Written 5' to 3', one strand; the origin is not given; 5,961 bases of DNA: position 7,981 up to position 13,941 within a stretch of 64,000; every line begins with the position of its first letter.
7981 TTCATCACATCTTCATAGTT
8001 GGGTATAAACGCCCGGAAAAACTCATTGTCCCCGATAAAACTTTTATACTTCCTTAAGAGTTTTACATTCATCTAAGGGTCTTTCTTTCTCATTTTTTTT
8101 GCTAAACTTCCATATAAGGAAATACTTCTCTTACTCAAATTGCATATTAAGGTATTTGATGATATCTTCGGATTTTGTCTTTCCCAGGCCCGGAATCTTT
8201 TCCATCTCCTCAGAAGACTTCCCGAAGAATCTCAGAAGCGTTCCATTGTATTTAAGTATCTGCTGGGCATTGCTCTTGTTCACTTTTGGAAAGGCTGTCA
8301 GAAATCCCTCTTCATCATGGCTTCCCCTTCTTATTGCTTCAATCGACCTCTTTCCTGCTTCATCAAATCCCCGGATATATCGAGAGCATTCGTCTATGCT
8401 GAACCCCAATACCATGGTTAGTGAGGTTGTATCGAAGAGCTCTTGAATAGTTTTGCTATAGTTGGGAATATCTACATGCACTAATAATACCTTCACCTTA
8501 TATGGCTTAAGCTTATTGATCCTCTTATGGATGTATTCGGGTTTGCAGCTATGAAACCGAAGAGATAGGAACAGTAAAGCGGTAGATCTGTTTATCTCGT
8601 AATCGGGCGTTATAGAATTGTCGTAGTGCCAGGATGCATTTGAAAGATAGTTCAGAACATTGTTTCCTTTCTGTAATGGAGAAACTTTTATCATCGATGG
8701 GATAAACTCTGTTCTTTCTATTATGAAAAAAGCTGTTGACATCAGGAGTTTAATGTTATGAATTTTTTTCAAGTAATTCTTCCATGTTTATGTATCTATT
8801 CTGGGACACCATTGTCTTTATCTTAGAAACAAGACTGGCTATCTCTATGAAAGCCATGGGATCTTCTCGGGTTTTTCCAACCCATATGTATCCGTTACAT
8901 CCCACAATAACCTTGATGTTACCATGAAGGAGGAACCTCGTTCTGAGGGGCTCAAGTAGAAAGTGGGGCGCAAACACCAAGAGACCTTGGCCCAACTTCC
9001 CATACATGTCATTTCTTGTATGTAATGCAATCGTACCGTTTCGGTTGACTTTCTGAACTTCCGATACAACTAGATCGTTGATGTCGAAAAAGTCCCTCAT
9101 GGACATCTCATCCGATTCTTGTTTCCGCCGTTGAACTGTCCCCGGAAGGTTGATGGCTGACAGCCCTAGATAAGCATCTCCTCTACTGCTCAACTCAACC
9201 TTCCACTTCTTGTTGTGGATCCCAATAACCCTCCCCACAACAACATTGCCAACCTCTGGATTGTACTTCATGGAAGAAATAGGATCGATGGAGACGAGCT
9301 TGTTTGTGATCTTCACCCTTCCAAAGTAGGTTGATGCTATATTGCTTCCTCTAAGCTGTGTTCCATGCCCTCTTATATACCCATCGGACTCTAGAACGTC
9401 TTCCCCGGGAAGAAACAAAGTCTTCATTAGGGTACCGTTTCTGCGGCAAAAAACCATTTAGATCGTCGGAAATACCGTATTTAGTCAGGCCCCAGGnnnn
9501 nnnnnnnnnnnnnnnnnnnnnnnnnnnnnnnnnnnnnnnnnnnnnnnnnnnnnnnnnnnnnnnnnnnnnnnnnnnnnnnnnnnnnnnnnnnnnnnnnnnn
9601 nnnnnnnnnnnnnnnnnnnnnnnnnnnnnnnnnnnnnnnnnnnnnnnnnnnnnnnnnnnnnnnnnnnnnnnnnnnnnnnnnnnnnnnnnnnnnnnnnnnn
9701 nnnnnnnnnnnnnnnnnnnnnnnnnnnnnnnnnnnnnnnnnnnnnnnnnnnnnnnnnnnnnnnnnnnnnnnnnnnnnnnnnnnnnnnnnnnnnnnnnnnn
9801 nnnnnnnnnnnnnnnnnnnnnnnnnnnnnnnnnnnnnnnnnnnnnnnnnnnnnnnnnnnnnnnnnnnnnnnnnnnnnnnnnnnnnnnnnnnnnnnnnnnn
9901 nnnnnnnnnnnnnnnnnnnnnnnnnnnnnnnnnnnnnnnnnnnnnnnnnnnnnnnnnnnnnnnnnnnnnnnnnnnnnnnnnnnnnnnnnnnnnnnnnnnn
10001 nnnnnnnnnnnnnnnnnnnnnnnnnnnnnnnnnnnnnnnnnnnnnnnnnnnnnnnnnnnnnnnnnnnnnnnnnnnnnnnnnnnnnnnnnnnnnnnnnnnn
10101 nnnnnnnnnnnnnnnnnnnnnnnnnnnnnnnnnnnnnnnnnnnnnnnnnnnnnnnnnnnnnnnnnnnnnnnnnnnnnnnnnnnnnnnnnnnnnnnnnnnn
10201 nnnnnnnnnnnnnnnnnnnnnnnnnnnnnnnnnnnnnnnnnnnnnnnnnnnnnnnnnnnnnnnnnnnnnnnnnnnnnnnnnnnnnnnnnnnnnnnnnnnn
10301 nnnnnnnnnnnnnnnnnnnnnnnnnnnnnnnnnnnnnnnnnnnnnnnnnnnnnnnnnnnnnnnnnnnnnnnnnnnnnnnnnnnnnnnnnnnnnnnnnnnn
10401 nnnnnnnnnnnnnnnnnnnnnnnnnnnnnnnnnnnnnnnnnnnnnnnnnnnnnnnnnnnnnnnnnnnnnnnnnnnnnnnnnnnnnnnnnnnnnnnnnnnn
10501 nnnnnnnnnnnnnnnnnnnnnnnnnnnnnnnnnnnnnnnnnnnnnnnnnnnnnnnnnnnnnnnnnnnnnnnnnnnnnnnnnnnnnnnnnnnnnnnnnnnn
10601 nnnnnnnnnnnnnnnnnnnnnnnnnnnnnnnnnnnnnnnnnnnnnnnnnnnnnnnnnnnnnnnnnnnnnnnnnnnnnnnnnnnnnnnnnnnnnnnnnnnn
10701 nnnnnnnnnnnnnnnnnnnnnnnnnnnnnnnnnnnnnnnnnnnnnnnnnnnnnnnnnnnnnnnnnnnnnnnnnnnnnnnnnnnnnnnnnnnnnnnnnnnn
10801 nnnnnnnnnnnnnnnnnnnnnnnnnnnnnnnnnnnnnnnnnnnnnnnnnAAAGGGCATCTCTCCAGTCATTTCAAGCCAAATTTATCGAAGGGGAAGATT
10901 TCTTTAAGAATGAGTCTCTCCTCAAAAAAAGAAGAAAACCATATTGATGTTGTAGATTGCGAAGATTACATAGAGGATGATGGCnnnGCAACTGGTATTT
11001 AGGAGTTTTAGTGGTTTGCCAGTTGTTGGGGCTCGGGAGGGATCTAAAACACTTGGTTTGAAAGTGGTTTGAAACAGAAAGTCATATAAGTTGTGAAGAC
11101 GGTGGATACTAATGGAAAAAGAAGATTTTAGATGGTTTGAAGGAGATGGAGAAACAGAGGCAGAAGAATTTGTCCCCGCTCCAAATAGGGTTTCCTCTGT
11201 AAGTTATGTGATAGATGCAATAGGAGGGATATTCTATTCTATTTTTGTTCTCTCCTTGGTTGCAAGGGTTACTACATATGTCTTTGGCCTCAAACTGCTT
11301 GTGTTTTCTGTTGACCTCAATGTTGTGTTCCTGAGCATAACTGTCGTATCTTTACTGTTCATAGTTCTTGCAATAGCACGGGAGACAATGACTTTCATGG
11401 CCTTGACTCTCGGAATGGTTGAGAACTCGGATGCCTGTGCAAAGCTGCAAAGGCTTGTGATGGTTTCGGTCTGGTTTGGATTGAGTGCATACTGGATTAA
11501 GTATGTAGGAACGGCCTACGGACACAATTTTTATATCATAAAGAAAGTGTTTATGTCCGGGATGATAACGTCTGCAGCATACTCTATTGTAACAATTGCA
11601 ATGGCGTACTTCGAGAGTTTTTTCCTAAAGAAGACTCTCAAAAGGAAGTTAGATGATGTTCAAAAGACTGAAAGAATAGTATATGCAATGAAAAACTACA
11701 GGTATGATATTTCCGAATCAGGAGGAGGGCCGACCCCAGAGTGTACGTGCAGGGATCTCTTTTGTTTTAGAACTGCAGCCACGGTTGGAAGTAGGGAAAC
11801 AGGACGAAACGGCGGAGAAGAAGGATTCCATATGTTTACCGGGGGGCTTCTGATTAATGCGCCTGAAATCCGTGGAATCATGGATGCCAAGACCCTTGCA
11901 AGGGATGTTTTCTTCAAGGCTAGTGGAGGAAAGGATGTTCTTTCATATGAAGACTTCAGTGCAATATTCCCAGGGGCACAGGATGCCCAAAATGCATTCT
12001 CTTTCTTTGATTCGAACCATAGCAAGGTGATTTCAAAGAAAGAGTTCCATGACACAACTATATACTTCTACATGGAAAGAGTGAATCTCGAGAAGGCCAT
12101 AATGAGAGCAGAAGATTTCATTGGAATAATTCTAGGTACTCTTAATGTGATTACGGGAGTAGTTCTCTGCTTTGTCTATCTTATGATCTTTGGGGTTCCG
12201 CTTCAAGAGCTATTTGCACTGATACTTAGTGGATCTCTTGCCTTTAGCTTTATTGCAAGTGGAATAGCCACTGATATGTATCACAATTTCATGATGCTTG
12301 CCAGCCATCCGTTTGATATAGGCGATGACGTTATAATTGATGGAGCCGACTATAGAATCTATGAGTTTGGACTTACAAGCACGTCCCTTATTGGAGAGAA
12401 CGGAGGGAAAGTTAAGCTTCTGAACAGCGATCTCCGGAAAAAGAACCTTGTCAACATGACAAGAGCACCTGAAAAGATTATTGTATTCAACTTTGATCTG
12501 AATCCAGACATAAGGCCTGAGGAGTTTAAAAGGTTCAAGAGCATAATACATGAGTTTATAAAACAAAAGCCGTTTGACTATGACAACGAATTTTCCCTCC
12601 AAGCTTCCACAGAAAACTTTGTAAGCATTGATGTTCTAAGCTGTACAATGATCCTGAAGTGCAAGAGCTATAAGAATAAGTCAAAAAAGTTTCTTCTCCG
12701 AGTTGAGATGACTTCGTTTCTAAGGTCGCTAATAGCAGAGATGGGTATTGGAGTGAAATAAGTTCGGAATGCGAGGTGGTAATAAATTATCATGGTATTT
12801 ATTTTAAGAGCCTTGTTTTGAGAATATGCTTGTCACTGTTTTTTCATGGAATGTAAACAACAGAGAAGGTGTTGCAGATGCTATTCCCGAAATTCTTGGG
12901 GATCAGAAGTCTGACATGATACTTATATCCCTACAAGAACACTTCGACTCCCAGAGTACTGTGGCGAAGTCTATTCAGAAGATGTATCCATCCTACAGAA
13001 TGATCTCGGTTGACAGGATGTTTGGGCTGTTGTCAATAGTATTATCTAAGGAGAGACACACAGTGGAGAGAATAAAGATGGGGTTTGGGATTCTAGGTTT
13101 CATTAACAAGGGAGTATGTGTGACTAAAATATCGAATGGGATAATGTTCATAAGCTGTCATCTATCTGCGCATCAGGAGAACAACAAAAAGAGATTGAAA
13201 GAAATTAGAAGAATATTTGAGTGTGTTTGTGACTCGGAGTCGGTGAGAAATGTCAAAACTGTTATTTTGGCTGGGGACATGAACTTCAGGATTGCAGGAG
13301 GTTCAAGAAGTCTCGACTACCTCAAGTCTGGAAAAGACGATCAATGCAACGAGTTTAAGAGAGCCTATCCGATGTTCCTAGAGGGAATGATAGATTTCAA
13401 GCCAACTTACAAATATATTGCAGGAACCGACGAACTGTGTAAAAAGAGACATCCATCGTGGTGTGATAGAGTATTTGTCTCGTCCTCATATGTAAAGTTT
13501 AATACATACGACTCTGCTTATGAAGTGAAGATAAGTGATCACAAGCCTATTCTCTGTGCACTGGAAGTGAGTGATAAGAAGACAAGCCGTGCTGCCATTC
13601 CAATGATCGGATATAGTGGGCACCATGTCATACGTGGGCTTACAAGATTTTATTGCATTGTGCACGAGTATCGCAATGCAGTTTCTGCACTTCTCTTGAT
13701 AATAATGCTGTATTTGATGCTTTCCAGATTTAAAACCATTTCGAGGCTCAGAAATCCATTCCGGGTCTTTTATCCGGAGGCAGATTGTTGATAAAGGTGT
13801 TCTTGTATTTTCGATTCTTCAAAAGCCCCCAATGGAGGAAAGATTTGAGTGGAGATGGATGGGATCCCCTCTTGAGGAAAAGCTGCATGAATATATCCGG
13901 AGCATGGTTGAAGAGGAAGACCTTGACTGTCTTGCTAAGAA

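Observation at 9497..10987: The only CPSF73-family nuclease in the window looks like the INTS11/CPSF3L paralog rather than canonical CPSF73/Ysh1, in a fungal-related lineage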

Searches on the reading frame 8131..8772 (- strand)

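Call 17: search_protein_families(library=pfam, proteins=[window:8131-8772:-], max_evalue=0.001)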
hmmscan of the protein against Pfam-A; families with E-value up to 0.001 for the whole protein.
window:8131-8772:- (213 aa): 2 families
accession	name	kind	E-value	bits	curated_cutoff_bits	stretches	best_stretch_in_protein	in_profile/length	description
PF03834.20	Rad10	-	1.2e-36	125.5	28.1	1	27-136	1-114/115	Binding domain of DNA repair protein Ercc1 (rad10/Swi10)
PF14520.12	HHH_5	-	1.8e-05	25.5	27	0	134-173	16-52/57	Helix-hairpin-helix domain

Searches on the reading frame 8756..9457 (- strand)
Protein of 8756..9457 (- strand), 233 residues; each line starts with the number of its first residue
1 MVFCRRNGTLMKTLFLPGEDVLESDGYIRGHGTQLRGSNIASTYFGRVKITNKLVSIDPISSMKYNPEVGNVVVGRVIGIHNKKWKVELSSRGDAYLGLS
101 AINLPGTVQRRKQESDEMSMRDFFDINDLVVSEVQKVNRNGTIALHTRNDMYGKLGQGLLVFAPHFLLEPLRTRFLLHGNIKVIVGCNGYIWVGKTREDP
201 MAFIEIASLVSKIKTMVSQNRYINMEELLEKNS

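Call 17: search_protein_families(library=pfam, proteins=[window:8756-9457:-], max_evalue=0.001)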
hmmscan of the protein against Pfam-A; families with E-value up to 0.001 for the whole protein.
window:8756-9457:- (233 aa): 3 families
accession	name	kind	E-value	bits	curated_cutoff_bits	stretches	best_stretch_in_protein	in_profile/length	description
PF21266.3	RRP4_S1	-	1.3e-30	105.8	27.3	1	64-136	1-73/73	RRP4, S1 domain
PF14382.12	ECR1_N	-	3.3e-08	33.6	27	1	15-51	2-38/38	Exosome complex exonuclease RRP4 N-terminal region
PF15985.11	KH_6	-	2.9e-05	24.8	27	1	179-197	25-45/47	KH domain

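Call 68: search_solved_structures(query=window:8759-9457:-, max_evalue=0.00001)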
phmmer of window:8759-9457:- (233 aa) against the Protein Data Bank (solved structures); distinct sequences matched with E-value up to 0.00001: 11.
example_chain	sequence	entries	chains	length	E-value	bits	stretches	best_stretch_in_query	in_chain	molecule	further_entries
6d6q_H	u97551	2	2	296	2.7e-41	144.9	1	11-199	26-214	Exosome complex component RRP4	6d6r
6h25_H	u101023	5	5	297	2.7e-41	144.9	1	11-199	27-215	Exosome complex component RRP4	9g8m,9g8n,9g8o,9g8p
2nn6_H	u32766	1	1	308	3e-41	144.7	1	11-199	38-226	Exosome complex exonuclease RRP4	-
5jea_H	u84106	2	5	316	6.4e-41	143.6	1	14-202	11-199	Exosome complex component RRP4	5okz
5g06_H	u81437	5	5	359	9.6e-41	143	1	14-202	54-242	EXOSOME COMPLEX COMPONENT RRP4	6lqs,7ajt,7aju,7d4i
4ifd_H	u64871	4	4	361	9.8e-41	143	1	14-202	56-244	Exosome complex component RRP4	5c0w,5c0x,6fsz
4oo1_H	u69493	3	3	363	9.9e-41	143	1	14-202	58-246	Exosome complex component RRP4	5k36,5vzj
8qcf_I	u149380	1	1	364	1e-40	143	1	14-202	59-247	Exosome complex component RRP4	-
8pel_H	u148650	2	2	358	2.5e-38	135.1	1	14-202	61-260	Putative exosome complex protein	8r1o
2ba0_A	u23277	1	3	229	1.5e-08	37.7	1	11-199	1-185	Archaeal exosome RNA binding protein RRP4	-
8xie_G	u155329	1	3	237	2.1e-07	34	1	11-194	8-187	Exosome complex component Rrp4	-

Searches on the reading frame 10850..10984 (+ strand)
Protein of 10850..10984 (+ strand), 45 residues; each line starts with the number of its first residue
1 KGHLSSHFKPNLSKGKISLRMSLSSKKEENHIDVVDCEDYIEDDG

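Call 33: search_protein_families(library=pfam, proteins=[window:10850-10984:+], max_evalue=5)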
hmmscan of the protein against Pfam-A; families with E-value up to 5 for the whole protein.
window:10850-10984:+ (45 aa): 1 family
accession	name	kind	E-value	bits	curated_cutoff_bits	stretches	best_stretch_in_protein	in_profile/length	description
PF10718.14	Ycf34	-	0.017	16.2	25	1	6-45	32-71/78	Hypothetical chloroplast protein Ycf34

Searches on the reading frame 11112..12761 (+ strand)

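Call 17: search_protein_families(library=pfam, proteins=[window:11112-12761:+], max_evalue=0.001)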
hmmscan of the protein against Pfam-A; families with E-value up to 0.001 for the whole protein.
window:11112-12761:+ (549 aa): 1 family
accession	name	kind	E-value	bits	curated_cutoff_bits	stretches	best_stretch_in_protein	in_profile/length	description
PF00924.24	MS_channel_2nd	-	3.3e-06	27.5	20.2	1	390-451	7-68/68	Mechanosensitive ion channel, beta-domain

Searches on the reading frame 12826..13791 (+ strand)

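Call 17: search_protein_families(library=pfam, proteins=[window:12826-13791:+], max_evalue=0.001)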
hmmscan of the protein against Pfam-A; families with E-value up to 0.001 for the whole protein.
window:12826-13791:+ (321 aa): 2 families
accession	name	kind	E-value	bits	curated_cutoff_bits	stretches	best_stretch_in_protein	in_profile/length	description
PF22669.2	Exo_endo_phos2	-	2.3e-39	136.1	27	1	7-243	2-286/288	Endonuclease/Exonuclease/phosphatase family 2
PF03372.29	Exo_endo_phos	-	1e-05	25.9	24.5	1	7-239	2-225/225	Endonuclease/Exonuclease/phosphatase family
